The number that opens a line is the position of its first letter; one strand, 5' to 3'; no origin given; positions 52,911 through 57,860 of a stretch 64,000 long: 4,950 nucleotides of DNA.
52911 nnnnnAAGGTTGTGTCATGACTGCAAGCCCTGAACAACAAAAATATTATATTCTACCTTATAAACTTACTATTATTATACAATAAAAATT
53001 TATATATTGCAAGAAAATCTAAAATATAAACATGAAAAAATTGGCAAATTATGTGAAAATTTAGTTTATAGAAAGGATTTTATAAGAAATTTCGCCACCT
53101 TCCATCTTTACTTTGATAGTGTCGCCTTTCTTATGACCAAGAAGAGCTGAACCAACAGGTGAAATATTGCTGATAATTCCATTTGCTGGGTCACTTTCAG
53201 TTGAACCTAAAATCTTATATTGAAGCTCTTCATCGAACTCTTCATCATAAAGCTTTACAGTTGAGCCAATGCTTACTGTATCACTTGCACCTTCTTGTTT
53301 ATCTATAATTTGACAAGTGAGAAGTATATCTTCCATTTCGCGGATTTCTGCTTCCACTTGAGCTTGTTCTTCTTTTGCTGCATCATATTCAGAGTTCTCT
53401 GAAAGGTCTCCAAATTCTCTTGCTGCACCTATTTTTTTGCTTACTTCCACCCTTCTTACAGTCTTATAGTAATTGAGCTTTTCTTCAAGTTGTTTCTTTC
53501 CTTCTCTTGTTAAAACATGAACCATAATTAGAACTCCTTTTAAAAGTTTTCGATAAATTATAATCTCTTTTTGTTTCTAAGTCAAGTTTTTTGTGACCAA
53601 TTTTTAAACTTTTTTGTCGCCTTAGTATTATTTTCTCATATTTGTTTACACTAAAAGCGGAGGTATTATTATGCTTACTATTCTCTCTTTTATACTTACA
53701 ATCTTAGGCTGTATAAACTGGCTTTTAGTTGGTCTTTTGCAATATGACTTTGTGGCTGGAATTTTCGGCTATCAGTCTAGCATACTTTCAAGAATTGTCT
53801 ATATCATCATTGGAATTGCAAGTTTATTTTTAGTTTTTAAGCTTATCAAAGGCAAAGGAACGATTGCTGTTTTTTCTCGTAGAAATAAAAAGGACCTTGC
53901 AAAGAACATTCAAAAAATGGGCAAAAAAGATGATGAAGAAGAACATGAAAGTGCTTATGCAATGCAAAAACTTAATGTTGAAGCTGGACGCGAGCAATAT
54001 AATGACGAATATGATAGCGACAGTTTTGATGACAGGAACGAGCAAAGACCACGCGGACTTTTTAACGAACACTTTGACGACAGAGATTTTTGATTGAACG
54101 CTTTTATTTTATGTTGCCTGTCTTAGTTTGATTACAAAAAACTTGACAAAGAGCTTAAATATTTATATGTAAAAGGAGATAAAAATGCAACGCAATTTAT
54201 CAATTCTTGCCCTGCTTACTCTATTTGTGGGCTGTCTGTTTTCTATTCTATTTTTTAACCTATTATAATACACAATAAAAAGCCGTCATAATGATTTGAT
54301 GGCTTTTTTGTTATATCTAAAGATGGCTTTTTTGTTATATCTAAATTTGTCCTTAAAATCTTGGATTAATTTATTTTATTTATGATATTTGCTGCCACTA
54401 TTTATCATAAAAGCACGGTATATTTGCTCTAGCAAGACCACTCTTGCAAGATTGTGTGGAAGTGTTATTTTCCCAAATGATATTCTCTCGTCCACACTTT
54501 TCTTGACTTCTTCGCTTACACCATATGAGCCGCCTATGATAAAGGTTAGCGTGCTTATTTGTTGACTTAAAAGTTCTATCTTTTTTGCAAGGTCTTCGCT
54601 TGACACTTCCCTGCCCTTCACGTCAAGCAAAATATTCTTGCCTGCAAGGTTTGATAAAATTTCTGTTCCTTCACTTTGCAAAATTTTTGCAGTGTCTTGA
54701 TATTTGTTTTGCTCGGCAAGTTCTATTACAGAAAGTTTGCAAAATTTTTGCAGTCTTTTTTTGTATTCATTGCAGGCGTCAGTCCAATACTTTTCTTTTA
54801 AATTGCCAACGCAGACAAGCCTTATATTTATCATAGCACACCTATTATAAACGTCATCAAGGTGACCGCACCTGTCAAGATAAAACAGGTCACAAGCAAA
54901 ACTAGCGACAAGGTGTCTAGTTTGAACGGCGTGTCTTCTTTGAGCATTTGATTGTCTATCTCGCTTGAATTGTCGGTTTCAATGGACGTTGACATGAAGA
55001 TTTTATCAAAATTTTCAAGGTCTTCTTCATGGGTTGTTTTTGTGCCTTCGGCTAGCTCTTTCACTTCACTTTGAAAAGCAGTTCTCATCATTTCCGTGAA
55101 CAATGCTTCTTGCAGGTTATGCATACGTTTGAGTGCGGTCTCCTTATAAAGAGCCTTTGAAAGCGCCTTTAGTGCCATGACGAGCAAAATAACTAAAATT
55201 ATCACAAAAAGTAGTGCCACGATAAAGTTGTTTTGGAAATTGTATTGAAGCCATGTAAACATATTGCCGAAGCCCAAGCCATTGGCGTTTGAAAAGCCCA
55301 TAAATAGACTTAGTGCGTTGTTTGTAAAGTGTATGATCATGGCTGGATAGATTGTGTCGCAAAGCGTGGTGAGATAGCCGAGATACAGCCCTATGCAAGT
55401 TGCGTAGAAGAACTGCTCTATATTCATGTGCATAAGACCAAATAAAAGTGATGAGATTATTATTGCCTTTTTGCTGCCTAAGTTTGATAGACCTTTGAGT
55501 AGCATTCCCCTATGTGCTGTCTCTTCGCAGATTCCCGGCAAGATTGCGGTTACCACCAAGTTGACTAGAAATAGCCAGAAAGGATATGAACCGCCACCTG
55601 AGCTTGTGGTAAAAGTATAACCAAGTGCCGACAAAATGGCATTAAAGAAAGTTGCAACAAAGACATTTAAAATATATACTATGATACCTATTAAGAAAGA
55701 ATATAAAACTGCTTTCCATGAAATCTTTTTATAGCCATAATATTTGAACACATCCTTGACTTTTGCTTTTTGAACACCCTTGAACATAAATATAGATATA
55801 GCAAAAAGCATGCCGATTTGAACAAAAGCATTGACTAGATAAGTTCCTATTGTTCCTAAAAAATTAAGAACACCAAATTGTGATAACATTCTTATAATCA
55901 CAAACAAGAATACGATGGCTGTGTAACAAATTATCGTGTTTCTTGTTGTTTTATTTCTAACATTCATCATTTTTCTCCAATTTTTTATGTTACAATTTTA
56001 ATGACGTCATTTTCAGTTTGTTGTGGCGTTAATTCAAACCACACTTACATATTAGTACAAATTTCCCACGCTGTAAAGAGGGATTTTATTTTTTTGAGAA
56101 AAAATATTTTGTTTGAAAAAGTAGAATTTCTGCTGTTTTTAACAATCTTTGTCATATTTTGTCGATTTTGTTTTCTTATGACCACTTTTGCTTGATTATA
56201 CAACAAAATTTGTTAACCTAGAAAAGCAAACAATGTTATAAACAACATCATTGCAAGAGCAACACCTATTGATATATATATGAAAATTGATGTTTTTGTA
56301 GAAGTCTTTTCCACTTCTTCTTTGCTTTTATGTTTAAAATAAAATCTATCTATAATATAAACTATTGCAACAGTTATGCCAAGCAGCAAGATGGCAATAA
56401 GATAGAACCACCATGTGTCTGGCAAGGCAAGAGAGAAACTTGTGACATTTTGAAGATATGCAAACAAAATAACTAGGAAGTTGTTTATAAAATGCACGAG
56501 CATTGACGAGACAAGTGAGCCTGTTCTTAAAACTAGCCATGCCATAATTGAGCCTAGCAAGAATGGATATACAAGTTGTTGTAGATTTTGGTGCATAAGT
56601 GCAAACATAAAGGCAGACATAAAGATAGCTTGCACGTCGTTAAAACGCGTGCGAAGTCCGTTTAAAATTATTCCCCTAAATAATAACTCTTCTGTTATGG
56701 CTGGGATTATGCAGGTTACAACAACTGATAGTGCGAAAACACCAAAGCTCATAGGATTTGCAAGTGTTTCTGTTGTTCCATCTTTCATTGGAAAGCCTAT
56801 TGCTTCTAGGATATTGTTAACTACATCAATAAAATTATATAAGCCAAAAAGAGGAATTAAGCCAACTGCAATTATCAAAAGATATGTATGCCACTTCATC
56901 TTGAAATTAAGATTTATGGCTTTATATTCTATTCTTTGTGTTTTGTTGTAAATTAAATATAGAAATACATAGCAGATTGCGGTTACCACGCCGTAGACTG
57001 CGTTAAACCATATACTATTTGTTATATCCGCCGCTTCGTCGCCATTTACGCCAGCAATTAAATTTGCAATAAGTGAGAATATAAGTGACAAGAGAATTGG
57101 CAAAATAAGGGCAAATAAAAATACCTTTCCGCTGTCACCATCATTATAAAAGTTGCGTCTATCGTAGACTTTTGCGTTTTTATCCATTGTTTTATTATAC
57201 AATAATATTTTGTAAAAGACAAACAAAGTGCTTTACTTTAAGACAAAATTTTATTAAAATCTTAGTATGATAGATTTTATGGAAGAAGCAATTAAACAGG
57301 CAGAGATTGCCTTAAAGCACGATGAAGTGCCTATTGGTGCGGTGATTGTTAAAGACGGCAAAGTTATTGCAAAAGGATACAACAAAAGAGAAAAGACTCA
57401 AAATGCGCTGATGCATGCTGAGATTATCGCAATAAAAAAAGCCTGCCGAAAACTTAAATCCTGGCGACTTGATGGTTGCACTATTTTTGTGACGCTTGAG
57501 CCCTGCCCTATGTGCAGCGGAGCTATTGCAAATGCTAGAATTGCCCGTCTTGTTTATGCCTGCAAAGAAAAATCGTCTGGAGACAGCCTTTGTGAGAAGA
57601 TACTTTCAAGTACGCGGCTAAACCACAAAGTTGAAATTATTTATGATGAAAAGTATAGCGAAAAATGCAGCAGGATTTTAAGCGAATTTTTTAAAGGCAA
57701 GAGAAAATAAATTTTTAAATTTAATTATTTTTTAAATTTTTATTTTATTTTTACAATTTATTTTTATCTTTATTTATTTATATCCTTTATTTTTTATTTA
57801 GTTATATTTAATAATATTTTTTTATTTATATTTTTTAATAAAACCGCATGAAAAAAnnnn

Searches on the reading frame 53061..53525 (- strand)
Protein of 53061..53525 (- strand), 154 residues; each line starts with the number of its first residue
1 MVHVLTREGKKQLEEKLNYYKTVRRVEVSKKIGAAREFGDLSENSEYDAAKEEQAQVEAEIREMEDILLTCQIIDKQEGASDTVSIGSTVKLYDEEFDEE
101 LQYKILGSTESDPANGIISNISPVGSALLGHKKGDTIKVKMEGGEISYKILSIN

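Call 12: search_protein_families(library=ncbifam, proteins=[window:53061-53525:-])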
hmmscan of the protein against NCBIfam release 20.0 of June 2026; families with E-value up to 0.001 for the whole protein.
window:53061-53525:- (154 aa): 13 families
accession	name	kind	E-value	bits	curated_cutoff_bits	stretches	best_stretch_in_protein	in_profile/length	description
NF001263.0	PRK00226.1-4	equivalog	2.7e-55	186.6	145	1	3-154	7-158/160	transcription elongation factor GreA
TIGR01462.1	greA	subfamily_domain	3.7e-53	179.6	139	1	5-154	2-151/151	transcription elongation factor GreA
NF001261.0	PRK00226.1-2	equivalog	2.2e-47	160.8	167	1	5-153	6-154/157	transcription elongation factor GreA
NF001264.0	PRK00226.1-5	equivalog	1.6e-40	138.5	180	1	5-153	6-155/158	transcription elongation factor GreA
NF011309.0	PRK14720.1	equivalog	2.8e-38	131.6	714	1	11-153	758-900/906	transcription elongation factor GreA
NF001260.0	PRK00226.1-1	equivalog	2.9e-38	131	234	1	3-153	6-156/160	transcription elongation factor GreA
NF002506.1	PRK01885.1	equivalog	8.5e-27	93.7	188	1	4-153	4-152/156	transcription elongation factor GreB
NF001262.0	PRK00226.1-3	equivalog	1.1e-26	93.5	161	1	3-150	7-156/165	transcription elongation factor GreA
TIGR01461.1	greB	equivalog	2e-23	82.9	171.05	1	4-153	4-152/156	transcription elongation factor GreB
NF004969.0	PRK06330.1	equivalog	3.3e-23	82.2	697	1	6-153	570-712/718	transcript cleavage factor/unknown domain fusion protein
NF004973.0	PRK06342.1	equivalog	2.3e-13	50.2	159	1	30-142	41-152/160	transcription elongation factor GreA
NF004396.0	PRK05753.1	equivalog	3e-11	43.3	109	1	52-146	23-117/137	nucleoside diphosphate kinase regulator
NF004548.0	PRK05892.1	equivalog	4.5e-10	39.7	126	1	5-153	8-154/158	nucleoside diphosphate kinase regulator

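Call 18: find_related_loci(query=window:53061-53525:-, collection=genome_contigs, flank=10000)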
Query window:53061-53525:- (154 aa) in genome_contigs; peptide patterns used: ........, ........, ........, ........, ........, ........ (x = any residue, [..] = any of these).
600 stretches matched a pattern (row limit reached: there are more); 577 encode a relative of the query (tblastn E <= 1e-3); the best 80 are kept; 80 distinct loci.
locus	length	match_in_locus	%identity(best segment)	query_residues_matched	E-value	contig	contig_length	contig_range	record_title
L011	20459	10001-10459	92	1-153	6e-91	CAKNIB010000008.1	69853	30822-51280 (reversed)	MAG TPA_asm: uncultured Clostridia bacterium isolate ERR3414586_bin.103_metaWRAP_v1.1_MAG genome assembly, contig: NODE_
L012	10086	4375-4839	88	1-154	2e-86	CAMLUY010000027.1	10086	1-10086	MAG: uncultured Clostridia bacterium isolate ERR4304397_bin.60_MetaWRAP_v1.1_MAG genome assembly, contig: NODE_6373_leng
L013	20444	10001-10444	82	1-148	6e-79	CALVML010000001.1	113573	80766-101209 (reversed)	MAG: uncultured Clostridia bacterium isolate BRZ_ES__bin41 genome assembly, contig: BRZ_ES__NODE_287_length_113573_cov_6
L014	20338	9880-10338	80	1-153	5e-78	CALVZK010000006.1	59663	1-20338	MAG: uncultured Clostridia bacterium isolate BRZ_SF__bin122 genome assembly, contig: BRZ_SF__NODE_557_length_59663_cov_1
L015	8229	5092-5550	77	1-153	6e-76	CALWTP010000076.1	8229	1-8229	MAG: uncultured Clostridia bacterium isolate E06__bin174 genome assembly, contig: E06__k127_2052652, whole genome shotgu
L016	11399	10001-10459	74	2-154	2e-73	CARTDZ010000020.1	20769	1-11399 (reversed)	MAG TPA_asm: uncultured Eubacteriales bacterium isolate MGBC159796 genome assembly, contig: MGBC159796.20, whole genome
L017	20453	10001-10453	72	3-153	1e-69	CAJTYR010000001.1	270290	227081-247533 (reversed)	MAG TPA_asm: uncultured Christensenella sp. isolate MGBC114398 genome assembly, contig: MGBC114398.1, whole genome shotg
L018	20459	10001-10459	72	2-154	5e-69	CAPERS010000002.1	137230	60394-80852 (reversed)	MAG TPA_asm: uncultured Eubacteriales bacterium isolate MGBC153948 genome assembly, contig: MGBC153948.2, whole genome s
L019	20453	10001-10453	71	3-153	2e-68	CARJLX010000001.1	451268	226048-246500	MAG TPA_asm: uncultured Eubacteriales bacterium isolate MGBC129253 genome assembly, contig: MGBC129253.1, whole genome s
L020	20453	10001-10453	69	3-153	1e-67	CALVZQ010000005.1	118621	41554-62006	MAG: uncultured Clostridia bacterium isolate BRZ_FC__bin54 genome assembly, contig: BRZ_FC__NODE_190_length_118621_cov_1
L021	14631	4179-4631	68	3-153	5e-67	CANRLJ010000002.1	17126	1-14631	MAG: uncultured Clostridia bacterium isolate Lapin-011__bin28 genome assembly, contig: Lapin-011__NODE_3405_length_17126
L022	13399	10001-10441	70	3-149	3e-66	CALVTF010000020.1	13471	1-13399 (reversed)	MAG: uncultured Clostridia bacterium isolate BRZ_AT__bin49 genome assembly, contig: BRZ_AT__NODE_4339_length_13471_cov_3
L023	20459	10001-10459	71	1-153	7e-66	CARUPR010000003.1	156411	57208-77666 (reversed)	MAG TPA_asm: uncultured Eubacteriales bacterium isolate MGBC127298 genome assembly, contig: MGBC127298.3, whole genome s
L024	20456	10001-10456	68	3-154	5e-66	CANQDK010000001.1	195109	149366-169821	MAG: uncultured Clostridia bacterium isolate Lapin-005__bin60 genome assembly, contig: Lapin-005__NODE_26_length_195109_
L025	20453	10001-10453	66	3-153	2e-61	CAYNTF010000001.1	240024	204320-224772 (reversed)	MAG TPA_asm: uncultured Lachnospiraceae bacterium isolate SRP141132_co6_278 genome assembly, contig: NODE_3_length_24002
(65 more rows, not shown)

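Call 31: find_encoding_contigs(protein=window:53061-53525:-, flank=6000, max_places=10)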
Protein window:53061-53525:- (154 aa): 22 contigs read that carry it; 10 places shown.
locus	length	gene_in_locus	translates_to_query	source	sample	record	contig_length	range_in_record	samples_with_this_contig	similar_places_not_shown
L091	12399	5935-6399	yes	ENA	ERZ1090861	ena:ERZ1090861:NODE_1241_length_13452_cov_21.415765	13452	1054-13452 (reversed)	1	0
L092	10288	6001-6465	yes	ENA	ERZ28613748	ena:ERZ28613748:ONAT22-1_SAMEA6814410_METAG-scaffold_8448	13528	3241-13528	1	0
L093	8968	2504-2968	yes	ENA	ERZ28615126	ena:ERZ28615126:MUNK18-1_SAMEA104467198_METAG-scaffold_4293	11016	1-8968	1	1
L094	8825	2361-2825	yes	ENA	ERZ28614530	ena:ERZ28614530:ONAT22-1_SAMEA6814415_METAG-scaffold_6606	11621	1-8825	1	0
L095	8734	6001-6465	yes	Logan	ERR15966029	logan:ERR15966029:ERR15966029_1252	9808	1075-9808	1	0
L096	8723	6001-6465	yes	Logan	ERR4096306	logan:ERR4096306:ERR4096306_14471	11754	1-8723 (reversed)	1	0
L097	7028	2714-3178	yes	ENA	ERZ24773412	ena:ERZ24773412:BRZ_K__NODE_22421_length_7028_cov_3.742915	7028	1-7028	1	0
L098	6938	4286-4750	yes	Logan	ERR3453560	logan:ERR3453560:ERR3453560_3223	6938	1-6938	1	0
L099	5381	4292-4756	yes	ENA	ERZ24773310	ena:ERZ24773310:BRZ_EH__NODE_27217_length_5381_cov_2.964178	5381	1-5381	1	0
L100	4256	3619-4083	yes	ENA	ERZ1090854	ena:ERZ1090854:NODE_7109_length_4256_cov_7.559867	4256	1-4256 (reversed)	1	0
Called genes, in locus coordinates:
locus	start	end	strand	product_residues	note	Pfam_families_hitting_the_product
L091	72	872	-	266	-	PF00106:adh_short, PF08659:KR (weak), PF13561:adh_short_C2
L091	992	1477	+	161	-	-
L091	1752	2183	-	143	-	PF00383:dCMP_cyt_deam_1, PF14437:MafB19-deam, PF14439:Bd3614-deam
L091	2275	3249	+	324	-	PF02517:Rce1-like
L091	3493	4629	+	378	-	PF02517:Rce1-like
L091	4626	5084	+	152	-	PF02590:SPOUT_MTase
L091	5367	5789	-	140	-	PF04070:DUF378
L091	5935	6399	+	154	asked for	PF03449:GreA_GreB_N, PF01272:GreA_GreB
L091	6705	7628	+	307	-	-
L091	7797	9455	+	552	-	PF00753:Lactamase_B, PF12706:Lactamase_B_2, PF22505:RNase_J_b_CASP, PF07521:RMMBL, PF17770:RNase_J_C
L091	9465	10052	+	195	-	PF01596:Methyltransf_3, PF09445:Methyltransf_15 (faint), PF13578:Methyltransf_24, PF13649:Methyltransf_25 (faint), PF03602:Cons_hypoth95 (faint)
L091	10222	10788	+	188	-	PF01569:PAP2, PF14378:PAP2_3 (weak)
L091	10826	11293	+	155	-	PF02367:TsaE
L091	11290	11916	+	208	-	PF00814:TsaD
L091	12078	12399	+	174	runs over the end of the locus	-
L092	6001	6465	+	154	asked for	PF03449:GreA_GreB_N, PF01272:GreA_GreB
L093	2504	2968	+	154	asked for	PF03449:GreA_GreB_N, PF01272:GreA_GreB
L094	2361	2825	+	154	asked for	PF03449:GreA_GreB_N, PF01272:GreA_GreB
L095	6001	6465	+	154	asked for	PF03449:GreA_GreB_N, PF01272:GreA_GreB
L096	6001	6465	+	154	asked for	PF03449:GreA_GreB_N, PF01272:GreA_GreB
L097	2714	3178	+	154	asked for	PF03449:GreA_GreB_N, PF01272:GreA_GreB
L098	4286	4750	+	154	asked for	PF03449:GreA_GreB_N, PF01272:GreA_GreB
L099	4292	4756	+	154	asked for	PF03449:GreA_GreB_N, PF01272:GreA_GreB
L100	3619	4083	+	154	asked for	PF03449:GreA_GreB_N, PF01272:GreA_GreB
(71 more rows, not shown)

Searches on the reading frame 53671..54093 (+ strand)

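Call 17: search_protein_families(library=pfam, proteins=[window:53671-54093:+])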
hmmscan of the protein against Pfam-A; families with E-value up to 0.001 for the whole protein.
window:53671-54093:+ (140 aa): 1 family
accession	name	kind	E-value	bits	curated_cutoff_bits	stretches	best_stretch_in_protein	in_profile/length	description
PF04070.17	DUF378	-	2e-17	63.3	25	1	2-56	3-57/60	Domain of unknown function (DUF378)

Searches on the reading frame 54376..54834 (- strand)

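Call 17: search_protein_families(library=pfam, proteins=[window:54376-54834:-])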
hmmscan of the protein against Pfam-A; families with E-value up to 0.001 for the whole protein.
window:54376-54834:- (152 aa): 1 family
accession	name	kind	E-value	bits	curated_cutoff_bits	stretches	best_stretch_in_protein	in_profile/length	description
PF02590.22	SPOUT_MTase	-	1.6e-51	174.8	27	1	3-151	2-154/154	Predicted SPOUT methyltransferase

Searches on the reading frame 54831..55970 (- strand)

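Call 17: search_protein_families(library=pfam, proteins=[window:54831-55970:-])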
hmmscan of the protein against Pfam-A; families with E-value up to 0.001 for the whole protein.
window:54831-55970:- (379 aa): 1 family
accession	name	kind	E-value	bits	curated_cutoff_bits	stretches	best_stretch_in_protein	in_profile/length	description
PF02517.21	Rce1-like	-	6.8e-21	74.8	22.4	1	132-220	2-93/93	Type II CAAX prenyl endopeptidase Rce1-like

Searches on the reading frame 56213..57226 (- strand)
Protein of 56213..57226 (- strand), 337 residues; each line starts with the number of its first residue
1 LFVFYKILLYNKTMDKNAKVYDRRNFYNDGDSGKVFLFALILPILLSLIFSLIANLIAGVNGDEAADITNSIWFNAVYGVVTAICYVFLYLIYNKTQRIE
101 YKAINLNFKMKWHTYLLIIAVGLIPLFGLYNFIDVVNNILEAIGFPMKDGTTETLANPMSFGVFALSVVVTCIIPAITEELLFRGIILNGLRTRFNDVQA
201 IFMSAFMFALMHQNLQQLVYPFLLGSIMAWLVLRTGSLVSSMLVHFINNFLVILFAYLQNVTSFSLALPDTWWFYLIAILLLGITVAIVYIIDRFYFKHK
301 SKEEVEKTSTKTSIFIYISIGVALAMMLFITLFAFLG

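Call 17: search_protein_families(library=pfam, proteins=[window:56213-57226:-])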
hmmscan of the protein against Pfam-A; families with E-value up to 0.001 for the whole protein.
window:56213-57226:- (337 aa): 1 family
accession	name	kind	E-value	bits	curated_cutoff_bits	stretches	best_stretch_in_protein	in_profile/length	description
PF02517.21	Rce1-like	-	2.4e-22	79.4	22.4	1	164-251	4-93/93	Type II CAAX prenyl endopeptidase Rce1-like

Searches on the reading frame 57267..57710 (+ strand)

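Call 12: search_protein_families(library=ncbifam, proteins=[window:57267-57710:+])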
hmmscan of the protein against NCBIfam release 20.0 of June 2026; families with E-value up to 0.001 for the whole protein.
window:57267-57710:+ (147 aa): 5 families
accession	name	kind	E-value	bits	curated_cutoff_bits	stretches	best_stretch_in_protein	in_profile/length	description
NF008113.2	PRK10860.1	equivalog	1.8e-37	128.7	150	1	4-146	10-152/165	tRNA adenosine(34) deaminase TadA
TIGR00326.1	eubact_ribD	equivalog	4.7e-14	52.3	156.35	1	17-126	15-122/343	bifunctional diaminohydroxyphosphoribosylaminopyrimidine deaminase/5-amino-6-(5-phosphoribosylamino)uracil reductase RibD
NF008052.0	PRK10786.1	equivalog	1.6e-09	37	500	1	18-101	22-102/367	bifunctional diaminohydroxyphosphoribosylaminopyrimidine deaminase/5-amino-6-(5-phosphoribosylamino)uracil reductase RibD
TIGR02571.1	ComEB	equivalog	1.9e-07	31.1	219.45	0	49-104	68-121/151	ComE operon protein 2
NF041025.1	antiphage_deaminase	equivalog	7.4e-06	25.1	400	1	49-98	338-386/437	anti-phage dCTP deaminase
